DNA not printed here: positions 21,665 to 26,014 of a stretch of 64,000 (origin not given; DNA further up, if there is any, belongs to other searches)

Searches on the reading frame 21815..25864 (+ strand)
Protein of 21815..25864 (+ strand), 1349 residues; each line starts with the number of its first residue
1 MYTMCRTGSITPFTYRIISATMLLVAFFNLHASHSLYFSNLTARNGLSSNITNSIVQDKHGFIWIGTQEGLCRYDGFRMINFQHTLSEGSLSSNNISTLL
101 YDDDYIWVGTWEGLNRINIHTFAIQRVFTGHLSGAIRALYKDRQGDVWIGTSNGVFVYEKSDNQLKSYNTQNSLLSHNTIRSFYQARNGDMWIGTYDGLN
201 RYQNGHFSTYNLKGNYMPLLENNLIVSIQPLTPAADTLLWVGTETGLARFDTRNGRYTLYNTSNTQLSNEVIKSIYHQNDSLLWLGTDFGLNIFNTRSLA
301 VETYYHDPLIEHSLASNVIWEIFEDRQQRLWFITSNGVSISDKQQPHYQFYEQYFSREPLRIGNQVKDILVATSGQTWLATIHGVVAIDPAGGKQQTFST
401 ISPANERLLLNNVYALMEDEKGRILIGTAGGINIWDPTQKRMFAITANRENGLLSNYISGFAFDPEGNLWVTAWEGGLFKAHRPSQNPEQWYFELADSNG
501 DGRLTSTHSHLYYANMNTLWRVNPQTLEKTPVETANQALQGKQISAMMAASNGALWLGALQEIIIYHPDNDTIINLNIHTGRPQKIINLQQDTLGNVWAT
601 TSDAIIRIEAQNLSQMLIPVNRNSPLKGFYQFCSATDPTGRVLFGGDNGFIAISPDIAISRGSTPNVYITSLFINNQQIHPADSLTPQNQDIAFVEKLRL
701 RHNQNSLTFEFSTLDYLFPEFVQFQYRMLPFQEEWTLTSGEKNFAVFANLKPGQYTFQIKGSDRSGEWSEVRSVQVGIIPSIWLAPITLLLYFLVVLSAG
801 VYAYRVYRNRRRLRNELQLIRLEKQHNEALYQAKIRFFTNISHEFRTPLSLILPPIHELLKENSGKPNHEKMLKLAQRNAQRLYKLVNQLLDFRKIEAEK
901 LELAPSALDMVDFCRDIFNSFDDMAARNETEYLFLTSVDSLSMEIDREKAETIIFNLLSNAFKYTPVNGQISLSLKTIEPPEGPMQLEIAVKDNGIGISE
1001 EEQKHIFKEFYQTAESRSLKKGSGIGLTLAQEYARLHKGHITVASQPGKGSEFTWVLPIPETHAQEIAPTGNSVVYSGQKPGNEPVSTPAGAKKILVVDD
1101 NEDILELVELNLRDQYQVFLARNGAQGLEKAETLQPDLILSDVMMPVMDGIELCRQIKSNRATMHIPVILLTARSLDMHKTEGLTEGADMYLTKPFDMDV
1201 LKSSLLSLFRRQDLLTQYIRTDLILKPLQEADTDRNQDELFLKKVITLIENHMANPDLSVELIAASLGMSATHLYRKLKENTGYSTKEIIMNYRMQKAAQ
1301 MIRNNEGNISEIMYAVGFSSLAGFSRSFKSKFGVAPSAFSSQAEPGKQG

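Call 59: search_protein_families(library=pfam, proteins=[window:21815-25864:+], max_evalue=0.001)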
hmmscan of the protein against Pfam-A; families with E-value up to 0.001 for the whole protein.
window:21815-25864:+ (1349 aa): 9 families
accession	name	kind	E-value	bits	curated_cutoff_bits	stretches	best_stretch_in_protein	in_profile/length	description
PF07494.17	Reg_prop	-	2.5e-40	131.7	20.4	1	175-197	2-24/24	Two component regulator propeller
PF02518.31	HATPase_c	-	2.2e-26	92.9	26.4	1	946-1060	2-110/111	Histidine kinase-, DNA gyrase B-, and HSP90-like ATPase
PF00072.30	Response_reg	-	5.9e-26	91.3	30.2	1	1095-1204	1-109/111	Response regulator receiver domain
PF12833.13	HTH_18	-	1.8e-19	70.3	33.6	1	1263-1340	1-78/80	Helix-turn-helix domain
PF00512.31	HisKA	-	6.5e-13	49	26.9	1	834-899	2-66/66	His Kinase A (phospho-acceptor) domain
PF07495.19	Y_Y_Y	-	6.2e-12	45.7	26.6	1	716-776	2-62/65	Y_Y_Y domain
PF00165.29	HTH_AraC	-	1.6e-09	38.1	26.6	1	1250-1290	2-41/42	Bacterial regulatory helix-turn-helix proteins, AraC family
PF08450.18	SGL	-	1.8e-07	31.5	26.3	0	438-484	171-212/246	SMP-30/Gluconolactonase/LRE-like region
PF21544.3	PorZ_N_b_propeller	-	4.2e-06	27.6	27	0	263-306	72-114/154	TSS9, PorZ, N-terminal beta-propeller domain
